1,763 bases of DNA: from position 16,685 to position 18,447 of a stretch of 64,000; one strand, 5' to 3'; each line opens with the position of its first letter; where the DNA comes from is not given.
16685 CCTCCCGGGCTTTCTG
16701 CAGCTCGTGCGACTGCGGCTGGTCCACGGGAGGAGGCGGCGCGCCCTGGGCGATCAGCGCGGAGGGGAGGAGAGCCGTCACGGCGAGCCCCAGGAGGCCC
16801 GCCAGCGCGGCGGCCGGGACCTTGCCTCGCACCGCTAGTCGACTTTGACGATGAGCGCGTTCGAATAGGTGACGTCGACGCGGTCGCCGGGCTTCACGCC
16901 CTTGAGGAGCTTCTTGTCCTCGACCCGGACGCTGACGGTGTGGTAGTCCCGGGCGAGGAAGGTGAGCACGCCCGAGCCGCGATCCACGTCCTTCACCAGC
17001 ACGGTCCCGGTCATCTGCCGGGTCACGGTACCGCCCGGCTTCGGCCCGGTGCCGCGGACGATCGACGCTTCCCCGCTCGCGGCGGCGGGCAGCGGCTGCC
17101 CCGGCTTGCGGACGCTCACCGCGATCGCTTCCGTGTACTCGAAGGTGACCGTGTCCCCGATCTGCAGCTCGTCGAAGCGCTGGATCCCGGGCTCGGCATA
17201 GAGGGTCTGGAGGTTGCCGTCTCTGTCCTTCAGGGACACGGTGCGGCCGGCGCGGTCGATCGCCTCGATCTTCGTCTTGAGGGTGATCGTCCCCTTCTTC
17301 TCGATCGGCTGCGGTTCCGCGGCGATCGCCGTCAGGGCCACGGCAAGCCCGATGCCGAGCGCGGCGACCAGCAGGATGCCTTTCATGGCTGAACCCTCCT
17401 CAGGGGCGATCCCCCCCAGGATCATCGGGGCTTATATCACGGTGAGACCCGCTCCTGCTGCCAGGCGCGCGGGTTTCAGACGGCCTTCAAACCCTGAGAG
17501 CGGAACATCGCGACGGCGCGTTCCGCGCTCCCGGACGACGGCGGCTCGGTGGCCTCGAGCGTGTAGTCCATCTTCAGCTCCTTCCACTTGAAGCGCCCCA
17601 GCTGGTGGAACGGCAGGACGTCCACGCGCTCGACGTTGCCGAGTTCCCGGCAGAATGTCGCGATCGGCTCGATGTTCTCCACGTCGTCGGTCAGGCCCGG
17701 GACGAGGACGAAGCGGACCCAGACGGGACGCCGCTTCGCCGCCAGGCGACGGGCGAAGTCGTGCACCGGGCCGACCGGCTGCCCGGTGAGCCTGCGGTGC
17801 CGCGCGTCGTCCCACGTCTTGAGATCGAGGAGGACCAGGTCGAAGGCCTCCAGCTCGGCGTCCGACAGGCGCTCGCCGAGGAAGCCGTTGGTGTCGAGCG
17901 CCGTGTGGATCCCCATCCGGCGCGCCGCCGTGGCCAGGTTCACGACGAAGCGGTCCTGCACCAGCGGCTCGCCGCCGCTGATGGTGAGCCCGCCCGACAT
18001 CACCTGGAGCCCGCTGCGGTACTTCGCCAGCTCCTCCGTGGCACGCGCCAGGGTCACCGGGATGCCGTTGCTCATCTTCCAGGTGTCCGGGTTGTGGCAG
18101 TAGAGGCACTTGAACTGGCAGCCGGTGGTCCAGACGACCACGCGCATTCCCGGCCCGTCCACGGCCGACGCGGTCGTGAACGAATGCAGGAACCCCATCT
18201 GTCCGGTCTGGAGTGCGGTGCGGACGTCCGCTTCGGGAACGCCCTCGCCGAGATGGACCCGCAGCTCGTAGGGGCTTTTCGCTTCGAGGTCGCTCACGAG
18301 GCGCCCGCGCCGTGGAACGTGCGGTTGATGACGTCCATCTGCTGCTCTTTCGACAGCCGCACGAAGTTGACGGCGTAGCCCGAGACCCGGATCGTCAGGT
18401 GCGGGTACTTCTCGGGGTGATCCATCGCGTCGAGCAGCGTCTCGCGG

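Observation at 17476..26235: Complete serine-to-acetate plus formate fermentation route encoded in one co-directional string (sdaA-MFS-pta-ackA-pflB-pflA)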

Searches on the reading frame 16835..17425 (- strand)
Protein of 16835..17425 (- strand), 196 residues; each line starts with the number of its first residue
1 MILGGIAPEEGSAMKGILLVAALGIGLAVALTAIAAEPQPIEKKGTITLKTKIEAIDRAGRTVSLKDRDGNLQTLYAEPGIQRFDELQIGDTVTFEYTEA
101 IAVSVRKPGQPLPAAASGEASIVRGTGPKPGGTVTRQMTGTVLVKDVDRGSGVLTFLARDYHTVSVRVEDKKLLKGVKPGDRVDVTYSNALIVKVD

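Call 6: search_protein_families(library=pfam, proteins=[window:16835-17425:-], max_evalue=0.01)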
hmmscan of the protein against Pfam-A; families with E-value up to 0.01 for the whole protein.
window:16835-17425:- (196 aa): 1 family
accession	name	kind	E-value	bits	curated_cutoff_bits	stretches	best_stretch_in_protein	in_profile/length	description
PF11604.15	CusF_Ec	-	6.3e-05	23.2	27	0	167-188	38-59/72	Copper binding periplasmic protein CusF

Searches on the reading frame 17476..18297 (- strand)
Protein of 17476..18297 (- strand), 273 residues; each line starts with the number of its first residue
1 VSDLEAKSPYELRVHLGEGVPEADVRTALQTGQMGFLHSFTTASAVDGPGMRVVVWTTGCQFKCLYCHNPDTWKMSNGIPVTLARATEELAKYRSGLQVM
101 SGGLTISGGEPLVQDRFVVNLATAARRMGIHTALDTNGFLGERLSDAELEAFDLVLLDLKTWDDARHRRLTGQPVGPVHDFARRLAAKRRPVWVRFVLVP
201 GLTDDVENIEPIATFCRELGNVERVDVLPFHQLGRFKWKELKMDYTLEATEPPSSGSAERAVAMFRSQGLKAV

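Call 6: search_protein_families(library=pfam, proteins=[window:17476-18297:-], max_evalue=0.01)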
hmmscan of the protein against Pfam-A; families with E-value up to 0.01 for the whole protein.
window:17476-18297:- (273 aa): 2 families
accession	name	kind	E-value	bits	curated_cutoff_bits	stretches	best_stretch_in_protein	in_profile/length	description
PF04055.27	Radical_SAM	-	1.5e-20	74.5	29.5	1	55-207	2-160/166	Radical SAM superfamily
PF13353.11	Fer4_12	-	3.9e-19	69.8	22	1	46-147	1-100/137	4Fe-4S single cluster domain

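Call 7: search_protein_families(library=ncbifam, proteins=[window:17476-18297:-], max_evalue=0.001)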
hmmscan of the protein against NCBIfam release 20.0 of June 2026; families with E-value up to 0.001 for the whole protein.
window:17476-18297:- (273 aa): 34 families (the best 25 are shown)
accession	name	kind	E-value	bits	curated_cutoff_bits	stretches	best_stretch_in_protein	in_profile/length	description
TIGR02493.1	PFLA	equivalog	8.4e-82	274.1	231.75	1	37-267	2-234/235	pyruvate formate-lyase-activating protein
NF008356.0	PRK11145.1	equivalog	1.1e-67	227.9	375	1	34-271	4-243/246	pyruvate formate lyase 1-activating protein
TIGR02494.1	PFLE_PFLC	subfamily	2.7e-50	171.3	174.35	2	95-268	118-292/293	glycyl-radical enzyme activating protein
NF043069.1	T4HPD_activ_SAM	equivalog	4.6e-42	144.4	425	2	99-271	122-294/299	trans-4-hydroxy-L-proline dehydratase activase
NF033719.1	ind_deCO2_activ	equivalog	2e-37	129.2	425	2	100-272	129-300/302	indoleacetate decarboxylase activase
NF048010.1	SfplDhtActHpsHDes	equivalog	5e-37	127.3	430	2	101-251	132-284/298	(2S)-3-sulfopropanediol dehydratase activating enzyme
TIGR04041.1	activase_YjjW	hypoth_equivalog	1.4e-36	126.4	250.2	2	89-235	97-243/276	YjjW family glycine radical enzyme activase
NF033717.2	HPDL_rSAM_activ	equivalog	4.4e-35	121.4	420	2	100-270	130-301/311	4-hydroxyphenylacetate decarboxylase activase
TIGR04395.1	cutC_activ_rSAM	equivalog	1.3e-34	119.9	360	2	99-259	128-291/309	choline TMA-lyase-activating enzyme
NF048008.1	SfplDhtActHpfHKleb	equivalog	3.5e-30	105.4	500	2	81-249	107-277/308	(2S)-3-sulfopropanediol dehydratase activating enzyme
NF007483.0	PRK10076.1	equivalog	2.6e-29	102.3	326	1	79-271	96-287/292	[formate-C-acetyltransferase]-activating enzyme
TIGR04003.1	rSAM_BssD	equivalog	3.2e-27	95.5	496.45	2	100-243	127-272/314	[benzylsuccinate synthase]-activating enzyme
TIGR02495.1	NrdG2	equivalog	6.1e-20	71.4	131.15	1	38-174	3-135/193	anaerobic ribonucleoside-triphosphate reductase activating protein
TIGR02491.1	NrdG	equivalog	5e-18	65.5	126.1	1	38-126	3-91/154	anaerobic ribonucleoside-triphosphate reductase activating protein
TIGR04337.1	AmmeMemoSam_rS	hypoth_equivalog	1.3e-12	47.2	220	1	49-271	67-279/349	AmmeMemoRadiSam system radical SAM enzyme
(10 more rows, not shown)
